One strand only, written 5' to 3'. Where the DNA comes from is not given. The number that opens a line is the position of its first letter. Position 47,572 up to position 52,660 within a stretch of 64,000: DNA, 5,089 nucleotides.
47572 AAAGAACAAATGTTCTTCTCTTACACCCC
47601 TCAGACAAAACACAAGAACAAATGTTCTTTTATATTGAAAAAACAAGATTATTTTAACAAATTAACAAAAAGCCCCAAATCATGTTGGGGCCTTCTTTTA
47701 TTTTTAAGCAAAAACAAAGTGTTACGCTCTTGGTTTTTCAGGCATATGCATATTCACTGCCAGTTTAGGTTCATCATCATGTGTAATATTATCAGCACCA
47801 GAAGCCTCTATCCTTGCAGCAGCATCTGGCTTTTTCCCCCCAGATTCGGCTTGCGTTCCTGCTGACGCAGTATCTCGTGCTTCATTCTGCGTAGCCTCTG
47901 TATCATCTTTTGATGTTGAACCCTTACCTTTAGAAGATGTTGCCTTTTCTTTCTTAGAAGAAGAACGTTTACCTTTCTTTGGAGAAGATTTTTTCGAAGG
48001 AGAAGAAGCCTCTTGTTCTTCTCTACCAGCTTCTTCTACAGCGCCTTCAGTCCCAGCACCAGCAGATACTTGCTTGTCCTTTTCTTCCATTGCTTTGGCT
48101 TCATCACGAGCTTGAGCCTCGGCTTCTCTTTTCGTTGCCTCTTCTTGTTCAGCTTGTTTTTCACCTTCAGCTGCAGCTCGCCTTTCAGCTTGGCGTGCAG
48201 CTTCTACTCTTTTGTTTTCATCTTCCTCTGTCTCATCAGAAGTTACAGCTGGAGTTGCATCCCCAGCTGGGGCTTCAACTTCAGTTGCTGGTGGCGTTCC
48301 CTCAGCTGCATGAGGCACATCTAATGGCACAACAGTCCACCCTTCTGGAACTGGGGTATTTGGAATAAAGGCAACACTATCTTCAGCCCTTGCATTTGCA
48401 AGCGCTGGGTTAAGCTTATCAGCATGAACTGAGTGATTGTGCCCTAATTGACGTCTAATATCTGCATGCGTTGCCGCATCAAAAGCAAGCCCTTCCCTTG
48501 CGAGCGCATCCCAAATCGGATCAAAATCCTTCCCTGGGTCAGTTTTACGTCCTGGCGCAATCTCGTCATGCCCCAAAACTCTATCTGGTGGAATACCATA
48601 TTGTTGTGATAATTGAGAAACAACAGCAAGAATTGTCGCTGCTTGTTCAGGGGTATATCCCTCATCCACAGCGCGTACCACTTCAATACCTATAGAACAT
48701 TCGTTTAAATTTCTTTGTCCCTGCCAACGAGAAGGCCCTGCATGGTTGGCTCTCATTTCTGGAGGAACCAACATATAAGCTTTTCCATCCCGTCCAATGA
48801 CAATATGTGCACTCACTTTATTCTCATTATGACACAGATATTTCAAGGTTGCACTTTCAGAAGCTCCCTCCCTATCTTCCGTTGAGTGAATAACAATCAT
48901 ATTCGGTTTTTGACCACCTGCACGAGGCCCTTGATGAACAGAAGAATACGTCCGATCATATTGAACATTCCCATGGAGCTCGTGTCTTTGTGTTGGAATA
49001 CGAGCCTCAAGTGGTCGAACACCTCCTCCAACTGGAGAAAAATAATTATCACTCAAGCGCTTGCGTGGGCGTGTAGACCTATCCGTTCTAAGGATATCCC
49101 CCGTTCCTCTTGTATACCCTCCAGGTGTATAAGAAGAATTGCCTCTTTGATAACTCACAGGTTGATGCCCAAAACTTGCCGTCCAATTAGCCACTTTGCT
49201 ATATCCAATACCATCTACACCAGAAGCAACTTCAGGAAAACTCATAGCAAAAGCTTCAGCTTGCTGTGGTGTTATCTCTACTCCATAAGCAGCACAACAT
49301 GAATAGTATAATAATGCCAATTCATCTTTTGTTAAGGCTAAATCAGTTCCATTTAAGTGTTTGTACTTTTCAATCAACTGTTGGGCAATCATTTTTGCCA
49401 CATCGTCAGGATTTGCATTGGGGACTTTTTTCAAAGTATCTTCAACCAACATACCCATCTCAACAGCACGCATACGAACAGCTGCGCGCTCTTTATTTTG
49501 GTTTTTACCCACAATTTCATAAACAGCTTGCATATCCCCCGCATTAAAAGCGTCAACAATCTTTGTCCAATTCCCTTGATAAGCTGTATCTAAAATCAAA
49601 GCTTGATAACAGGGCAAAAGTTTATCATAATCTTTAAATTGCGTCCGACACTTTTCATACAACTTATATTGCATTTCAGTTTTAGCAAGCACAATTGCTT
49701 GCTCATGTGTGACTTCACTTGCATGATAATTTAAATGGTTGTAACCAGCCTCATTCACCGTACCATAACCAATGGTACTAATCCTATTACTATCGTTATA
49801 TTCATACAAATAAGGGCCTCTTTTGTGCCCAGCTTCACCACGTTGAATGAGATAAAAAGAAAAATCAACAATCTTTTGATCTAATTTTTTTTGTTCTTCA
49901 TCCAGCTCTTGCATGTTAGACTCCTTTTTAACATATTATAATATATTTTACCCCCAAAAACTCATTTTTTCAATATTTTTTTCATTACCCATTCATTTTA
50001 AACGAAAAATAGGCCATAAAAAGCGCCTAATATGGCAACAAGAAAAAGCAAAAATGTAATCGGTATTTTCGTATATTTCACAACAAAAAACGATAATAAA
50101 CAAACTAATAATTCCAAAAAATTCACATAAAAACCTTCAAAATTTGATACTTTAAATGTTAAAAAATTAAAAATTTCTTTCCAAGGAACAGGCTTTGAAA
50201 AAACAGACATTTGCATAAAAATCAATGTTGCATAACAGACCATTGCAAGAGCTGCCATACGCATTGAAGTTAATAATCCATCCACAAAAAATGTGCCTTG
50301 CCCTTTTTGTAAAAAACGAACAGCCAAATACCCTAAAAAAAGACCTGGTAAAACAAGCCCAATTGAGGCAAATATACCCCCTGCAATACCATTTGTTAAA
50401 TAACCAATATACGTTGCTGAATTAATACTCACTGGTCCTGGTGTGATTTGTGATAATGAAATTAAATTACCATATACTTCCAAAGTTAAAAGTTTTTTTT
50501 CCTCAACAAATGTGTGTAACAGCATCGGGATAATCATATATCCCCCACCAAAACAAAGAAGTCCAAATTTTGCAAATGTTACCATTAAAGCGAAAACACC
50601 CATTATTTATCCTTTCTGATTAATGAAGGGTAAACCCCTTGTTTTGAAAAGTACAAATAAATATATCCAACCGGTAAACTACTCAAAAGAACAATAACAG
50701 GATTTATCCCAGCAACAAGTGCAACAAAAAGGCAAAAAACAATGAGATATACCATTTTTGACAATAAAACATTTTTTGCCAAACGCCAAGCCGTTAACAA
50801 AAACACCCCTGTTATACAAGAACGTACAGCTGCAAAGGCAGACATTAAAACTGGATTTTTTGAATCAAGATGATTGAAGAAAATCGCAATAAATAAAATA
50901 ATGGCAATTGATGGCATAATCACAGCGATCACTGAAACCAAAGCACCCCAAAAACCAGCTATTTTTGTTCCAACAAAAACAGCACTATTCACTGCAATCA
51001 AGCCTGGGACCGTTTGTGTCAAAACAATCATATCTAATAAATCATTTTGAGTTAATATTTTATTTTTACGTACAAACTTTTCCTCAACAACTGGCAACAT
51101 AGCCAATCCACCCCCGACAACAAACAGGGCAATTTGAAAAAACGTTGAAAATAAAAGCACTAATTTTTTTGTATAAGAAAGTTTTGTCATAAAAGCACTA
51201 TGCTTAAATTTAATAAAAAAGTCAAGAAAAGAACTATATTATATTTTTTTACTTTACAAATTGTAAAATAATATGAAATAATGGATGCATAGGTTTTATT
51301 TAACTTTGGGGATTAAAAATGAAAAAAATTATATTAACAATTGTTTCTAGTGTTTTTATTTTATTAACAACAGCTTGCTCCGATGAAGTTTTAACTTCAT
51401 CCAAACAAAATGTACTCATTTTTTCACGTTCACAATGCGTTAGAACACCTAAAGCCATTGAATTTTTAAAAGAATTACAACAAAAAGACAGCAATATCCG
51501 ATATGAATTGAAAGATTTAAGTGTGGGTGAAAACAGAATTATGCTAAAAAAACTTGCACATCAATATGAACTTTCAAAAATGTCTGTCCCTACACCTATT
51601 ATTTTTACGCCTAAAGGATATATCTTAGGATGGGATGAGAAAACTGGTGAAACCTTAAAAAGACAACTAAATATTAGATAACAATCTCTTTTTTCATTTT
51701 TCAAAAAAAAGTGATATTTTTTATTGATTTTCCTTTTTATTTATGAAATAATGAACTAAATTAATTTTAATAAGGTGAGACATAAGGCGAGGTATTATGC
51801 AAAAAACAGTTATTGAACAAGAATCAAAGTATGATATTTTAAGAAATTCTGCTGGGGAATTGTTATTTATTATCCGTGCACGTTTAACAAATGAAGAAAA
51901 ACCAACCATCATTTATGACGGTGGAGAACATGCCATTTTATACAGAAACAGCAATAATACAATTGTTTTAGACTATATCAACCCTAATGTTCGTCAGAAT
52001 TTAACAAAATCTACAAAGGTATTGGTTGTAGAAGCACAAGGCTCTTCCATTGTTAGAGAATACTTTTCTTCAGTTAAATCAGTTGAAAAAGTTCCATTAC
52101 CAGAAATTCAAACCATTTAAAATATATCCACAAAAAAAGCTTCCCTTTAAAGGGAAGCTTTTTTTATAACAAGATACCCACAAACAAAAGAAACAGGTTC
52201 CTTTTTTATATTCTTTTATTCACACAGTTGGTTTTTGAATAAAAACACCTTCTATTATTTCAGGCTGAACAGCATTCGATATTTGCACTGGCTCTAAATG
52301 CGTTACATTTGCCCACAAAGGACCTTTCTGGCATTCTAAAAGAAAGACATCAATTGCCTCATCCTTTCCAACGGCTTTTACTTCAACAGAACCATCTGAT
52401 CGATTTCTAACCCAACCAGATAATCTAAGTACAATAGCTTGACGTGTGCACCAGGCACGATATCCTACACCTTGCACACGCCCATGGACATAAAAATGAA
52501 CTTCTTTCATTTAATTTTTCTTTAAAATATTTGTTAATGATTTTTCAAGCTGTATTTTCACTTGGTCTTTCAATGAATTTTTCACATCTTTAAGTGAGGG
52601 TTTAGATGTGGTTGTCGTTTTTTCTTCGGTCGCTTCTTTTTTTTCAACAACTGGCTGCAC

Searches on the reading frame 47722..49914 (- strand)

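Call 78: search_protein_families(library=pfam, proteins=[window:47722-49914:-], max_evalue=0.00001)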
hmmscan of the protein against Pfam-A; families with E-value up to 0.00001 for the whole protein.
window:47722-49914:- (730 aa): 1 family
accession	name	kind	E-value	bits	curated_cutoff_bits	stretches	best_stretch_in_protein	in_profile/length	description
PF01510.30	Amidase_2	-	2.2e-29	102.8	26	1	334-462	2-131/131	N-acetylmuramoyl-L-alanine amidase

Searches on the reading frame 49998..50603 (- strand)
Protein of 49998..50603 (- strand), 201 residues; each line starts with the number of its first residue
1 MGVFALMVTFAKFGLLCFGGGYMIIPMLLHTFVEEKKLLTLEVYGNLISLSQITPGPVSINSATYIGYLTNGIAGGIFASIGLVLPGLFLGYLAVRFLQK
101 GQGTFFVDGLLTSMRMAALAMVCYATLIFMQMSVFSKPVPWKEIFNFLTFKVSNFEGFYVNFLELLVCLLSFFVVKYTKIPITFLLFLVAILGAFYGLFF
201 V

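Call 25: search_protein_families(library=pfam, proteins=[window:49998-50603:-], max_evalue=0.00001)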
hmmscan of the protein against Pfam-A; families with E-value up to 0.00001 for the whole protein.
window:49998-50603:- (201 aa): 1 family
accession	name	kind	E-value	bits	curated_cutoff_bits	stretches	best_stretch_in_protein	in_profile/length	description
PF02417.20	Chromate_transp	-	4.1e-33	115.2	28.6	1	5-193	2-165/166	Chromate transporter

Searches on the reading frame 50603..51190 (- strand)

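Call 25: search_protein_families(library=pfam, proteins=[window:50603-51190:-], max_evalue=0.00001)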
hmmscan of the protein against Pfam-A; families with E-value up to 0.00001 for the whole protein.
window:50603-51190:- (195 aa): 1 family
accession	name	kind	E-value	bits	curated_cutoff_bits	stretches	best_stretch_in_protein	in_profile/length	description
PF02417.20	Chromate_transp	-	1.5e-38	132.8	28.6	1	13-175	3-165/166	Chromate transporter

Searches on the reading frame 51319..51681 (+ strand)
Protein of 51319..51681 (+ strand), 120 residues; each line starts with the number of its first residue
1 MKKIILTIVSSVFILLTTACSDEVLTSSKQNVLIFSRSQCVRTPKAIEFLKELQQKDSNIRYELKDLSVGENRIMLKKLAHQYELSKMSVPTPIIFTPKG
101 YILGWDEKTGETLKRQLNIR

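Call 25: search_protein_families(library=pfam, proteins=[window:51319-51681:+], max_evalue=0.00001)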
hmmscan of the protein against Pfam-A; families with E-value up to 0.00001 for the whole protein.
window:51319-51681:+ (120 aa): 0 families

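Call 26: search_protein_families(library=pfam, proteins=[window:51319-51681:+], max_evalue=0.1)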
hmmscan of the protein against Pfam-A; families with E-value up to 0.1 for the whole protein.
window:51319-51681:+ (120 aa): 1 family
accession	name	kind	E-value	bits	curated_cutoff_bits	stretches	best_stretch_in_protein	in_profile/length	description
PF16339.10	DUF4969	-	0.006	17.4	31.4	1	3-22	5-24/79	Domain of unknown function (DUF4969)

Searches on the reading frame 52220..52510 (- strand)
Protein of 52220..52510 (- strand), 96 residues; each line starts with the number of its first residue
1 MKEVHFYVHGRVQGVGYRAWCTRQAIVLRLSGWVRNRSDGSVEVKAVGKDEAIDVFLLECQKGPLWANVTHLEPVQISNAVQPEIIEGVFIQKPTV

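Call 26: search_protein_families(library=pfam, proteins=[window:52220-52510:-], max_evalue=0.1)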
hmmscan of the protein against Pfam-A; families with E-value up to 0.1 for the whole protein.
window:52220-52510:- (96 aa): 1 family
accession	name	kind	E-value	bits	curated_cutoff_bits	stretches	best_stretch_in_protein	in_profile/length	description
PF00708.24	Acylphosphatase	-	8e-22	77.8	22.5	1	4-73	1-70/85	Acylphosphatase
